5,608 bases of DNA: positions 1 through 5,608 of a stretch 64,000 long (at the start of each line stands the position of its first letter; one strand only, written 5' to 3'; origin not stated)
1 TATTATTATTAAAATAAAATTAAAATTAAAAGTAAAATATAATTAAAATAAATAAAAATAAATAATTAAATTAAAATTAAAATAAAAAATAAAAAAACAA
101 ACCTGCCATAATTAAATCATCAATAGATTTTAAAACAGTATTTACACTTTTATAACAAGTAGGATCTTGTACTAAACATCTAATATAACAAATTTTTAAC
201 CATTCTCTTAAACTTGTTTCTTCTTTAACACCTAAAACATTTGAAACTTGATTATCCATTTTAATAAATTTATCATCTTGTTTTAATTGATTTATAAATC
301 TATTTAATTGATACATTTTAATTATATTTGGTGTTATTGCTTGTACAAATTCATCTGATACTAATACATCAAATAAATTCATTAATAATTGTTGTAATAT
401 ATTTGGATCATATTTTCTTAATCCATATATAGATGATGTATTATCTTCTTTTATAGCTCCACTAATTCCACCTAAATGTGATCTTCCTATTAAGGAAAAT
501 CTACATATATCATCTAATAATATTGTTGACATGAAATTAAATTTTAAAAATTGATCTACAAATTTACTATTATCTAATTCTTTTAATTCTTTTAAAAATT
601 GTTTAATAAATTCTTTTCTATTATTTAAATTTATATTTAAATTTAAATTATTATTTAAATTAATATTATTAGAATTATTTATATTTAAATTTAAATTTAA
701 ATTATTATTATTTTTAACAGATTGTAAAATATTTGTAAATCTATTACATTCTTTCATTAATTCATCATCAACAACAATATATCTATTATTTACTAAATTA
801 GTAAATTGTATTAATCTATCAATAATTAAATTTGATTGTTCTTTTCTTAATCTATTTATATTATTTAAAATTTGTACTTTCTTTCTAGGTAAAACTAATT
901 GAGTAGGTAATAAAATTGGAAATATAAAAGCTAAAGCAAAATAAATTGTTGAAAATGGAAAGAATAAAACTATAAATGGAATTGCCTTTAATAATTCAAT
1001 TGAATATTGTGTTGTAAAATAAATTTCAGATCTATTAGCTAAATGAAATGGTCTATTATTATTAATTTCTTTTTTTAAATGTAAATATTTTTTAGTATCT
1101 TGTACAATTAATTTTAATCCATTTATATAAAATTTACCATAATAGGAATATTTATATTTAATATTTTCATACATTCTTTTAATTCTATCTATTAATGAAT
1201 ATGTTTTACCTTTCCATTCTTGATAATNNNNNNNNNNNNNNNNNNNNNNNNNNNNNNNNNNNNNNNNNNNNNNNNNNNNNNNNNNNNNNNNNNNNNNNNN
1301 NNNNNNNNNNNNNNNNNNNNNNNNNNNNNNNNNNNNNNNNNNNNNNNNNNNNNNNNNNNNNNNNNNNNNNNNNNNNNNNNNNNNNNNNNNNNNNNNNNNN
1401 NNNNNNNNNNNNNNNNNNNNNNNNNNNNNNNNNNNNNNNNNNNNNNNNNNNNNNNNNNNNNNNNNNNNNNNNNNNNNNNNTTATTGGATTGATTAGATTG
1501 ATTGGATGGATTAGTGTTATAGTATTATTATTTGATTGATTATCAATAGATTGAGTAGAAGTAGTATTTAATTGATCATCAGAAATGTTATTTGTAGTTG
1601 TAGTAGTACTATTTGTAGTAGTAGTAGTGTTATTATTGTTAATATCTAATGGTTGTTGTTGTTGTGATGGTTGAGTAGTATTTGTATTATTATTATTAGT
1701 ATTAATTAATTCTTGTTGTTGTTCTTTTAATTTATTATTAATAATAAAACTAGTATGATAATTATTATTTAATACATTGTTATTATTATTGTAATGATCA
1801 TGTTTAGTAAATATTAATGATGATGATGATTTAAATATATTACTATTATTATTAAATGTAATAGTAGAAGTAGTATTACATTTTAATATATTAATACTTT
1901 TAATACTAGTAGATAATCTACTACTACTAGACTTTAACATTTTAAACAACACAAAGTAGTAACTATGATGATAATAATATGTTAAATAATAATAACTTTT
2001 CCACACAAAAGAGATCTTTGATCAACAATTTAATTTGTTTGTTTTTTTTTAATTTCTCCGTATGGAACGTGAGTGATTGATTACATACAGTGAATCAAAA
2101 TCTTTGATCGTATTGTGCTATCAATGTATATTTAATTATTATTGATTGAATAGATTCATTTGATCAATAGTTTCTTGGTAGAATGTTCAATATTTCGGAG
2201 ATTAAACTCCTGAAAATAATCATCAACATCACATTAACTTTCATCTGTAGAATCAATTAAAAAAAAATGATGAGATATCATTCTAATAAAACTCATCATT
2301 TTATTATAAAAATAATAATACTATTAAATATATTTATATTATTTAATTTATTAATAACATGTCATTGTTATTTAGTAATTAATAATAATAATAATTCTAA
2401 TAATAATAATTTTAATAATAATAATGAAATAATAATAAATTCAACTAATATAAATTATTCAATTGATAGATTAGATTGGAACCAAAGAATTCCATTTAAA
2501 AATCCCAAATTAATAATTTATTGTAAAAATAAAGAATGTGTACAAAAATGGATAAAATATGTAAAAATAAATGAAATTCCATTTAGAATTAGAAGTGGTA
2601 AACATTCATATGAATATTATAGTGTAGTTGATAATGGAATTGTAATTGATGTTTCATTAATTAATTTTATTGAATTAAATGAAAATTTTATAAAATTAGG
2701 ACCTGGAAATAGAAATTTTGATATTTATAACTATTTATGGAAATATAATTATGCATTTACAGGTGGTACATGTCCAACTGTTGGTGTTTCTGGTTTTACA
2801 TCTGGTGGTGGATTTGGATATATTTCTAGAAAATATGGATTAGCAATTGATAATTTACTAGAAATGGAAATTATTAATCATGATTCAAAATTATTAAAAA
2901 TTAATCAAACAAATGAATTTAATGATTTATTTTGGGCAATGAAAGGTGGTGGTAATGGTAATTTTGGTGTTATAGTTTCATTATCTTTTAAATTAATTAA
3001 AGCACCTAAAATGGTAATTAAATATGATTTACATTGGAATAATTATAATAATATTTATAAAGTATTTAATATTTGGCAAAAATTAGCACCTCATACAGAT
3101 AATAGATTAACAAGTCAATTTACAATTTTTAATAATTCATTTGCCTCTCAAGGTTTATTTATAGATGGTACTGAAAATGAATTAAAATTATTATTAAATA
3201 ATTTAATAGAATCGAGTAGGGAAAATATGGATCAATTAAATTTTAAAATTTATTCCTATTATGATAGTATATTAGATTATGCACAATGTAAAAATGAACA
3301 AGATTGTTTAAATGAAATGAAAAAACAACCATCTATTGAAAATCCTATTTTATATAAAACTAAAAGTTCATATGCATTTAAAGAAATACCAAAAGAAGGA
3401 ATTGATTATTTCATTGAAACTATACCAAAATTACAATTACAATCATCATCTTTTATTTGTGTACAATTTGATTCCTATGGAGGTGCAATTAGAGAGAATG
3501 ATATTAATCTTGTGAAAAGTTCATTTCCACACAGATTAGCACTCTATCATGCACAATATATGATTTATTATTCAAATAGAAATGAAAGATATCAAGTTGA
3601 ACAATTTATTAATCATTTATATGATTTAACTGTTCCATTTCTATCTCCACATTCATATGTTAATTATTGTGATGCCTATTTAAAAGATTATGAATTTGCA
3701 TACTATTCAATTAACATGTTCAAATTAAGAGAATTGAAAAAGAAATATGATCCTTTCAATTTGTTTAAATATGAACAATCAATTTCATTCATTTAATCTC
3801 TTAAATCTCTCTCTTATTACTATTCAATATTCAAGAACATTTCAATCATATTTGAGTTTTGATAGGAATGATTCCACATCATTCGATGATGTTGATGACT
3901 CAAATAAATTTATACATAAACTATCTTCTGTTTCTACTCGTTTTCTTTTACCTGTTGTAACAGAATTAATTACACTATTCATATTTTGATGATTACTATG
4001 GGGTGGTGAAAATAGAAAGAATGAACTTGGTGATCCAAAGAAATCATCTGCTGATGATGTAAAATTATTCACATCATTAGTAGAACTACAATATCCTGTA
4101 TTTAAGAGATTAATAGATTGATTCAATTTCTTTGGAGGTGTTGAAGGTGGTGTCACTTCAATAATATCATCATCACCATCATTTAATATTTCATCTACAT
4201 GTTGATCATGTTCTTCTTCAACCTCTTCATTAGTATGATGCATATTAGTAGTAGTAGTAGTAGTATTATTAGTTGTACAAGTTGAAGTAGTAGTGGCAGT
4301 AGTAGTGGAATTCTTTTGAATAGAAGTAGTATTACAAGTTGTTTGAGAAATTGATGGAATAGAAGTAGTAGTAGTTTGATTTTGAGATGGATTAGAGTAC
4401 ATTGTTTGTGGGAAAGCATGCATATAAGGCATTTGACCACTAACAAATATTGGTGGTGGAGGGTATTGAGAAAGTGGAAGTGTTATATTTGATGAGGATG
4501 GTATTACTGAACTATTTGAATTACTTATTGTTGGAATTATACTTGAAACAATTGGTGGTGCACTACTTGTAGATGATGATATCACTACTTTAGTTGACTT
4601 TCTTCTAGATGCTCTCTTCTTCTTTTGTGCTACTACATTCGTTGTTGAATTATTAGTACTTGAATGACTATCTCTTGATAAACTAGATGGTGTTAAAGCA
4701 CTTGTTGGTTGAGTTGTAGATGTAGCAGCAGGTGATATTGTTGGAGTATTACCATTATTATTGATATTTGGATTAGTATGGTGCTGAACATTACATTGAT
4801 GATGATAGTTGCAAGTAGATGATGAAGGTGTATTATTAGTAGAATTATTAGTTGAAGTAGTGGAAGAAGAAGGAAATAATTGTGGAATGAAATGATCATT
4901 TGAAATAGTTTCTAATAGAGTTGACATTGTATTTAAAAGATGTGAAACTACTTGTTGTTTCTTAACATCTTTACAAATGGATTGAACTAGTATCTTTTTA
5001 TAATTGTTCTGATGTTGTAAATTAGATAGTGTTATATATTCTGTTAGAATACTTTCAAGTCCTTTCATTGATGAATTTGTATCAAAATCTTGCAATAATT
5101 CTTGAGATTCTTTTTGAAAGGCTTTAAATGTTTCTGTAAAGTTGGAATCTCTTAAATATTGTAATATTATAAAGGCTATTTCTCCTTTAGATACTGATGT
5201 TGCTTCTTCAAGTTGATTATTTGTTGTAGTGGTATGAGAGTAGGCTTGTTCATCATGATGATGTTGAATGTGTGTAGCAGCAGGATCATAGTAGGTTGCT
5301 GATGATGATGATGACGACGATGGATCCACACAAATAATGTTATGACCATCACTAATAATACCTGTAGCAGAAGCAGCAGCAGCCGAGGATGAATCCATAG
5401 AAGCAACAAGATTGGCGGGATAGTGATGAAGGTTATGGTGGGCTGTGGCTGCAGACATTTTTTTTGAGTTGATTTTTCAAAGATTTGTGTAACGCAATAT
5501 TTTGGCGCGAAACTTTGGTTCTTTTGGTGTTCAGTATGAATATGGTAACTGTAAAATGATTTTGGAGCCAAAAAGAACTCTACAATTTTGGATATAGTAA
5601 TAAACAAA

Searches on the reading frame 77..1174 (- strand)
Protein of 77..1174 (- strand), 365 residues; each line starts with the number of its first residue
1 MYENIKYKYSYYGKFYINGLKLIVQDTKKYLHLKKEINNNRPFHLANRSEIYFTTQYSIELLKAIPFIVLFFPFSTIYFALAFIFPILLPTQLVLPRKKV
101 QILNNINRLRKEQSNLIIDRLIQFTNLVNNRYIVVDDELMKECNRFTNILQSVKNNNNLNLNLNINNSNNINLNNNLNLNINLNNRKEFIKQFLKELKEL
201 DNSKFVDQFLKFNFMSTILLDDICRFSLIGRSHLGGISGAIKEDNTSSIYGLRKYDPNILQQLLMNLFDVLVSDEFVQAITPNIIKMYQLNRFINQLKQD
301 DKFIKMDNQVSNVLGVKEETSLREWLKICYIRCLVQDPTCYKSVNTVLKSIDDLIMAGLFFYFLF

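Call 74: search_protein_families(library=pfam, proteins=[window:77-1174:-], max_evalue=0.001)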
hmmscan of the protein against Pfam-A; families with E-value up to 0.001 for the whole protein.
window:77-1174:- (365 aa): 1 family
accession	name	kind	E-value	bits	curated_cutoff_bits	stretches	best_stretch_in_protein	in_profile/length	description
PF07766.19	LETM1_RBD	-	1.8e-05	24.9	25.3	0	48-179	3-125/229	LETM1-like, RBD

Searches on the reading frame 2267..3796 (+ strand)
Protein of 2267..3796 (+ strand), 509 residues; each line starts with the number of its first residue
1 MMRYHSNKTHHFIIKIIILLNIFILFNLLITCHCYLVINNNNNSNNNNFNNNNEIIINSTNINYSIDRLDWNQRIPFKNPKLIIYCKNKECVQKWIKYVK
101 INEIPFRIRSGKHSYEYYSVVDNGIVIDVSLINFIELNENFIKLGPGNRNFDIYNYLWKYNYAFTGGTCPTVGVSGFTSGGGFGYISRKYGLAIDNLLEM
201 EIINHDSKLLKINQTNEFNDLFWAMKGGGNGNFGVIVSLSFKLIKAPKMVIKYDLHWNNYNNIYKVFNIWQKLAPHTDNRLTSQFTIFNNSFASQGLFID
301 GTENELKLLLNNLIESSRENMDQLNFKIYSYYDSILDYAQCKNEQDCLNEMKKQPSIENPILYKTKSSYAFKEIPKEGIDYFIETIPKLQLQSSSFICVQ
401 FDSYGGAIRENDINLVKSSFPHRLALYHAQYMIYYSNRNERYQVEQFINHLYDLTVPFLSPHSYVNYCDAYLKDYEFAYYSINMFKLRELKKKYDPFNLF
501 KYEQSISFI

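Call 74: search_protein_families(library=pfam, proteins=[window:2267-3796:+], max_evalue=0.001)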
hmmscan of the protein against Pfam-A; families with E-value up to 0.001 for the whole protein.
window:2267-3796:+ (509 aa): 2 families
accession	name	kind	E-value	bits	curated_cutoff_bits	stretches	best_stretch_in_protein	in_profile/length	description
PF01565.28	FAD_binding_4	-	3.1e-23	82.5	26.4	1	80-212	1-138/139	FAD binding domain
PF08031.17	BBE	-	5e-13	49.3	20.6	1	463-506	1-44/45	Berberine and berberine like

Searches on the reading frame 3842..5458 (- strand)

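Call 74: search_protein_families(library=pfam, proteins=[window:3842-5458:-], max_evalue=0.001)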
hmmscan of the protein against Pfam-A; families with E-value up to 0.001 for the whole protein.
window:3842-5458:- (538 aa): 3 families
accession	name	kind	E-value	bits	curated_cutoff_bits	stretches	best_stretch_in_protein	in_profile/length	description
PF17814.7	LisH_TPL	-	6.8e-06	26.1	30.7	1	93-119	4-30/31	LisH-like dimerisation domain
PF24951.3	LisH_PAC1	-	6.3e-05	23.1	27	1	98-119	11-32/36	PAC1 LisH domain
PF08513.17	LisH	-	0.0002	21.6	21.6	1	97-118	6-27/27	LisH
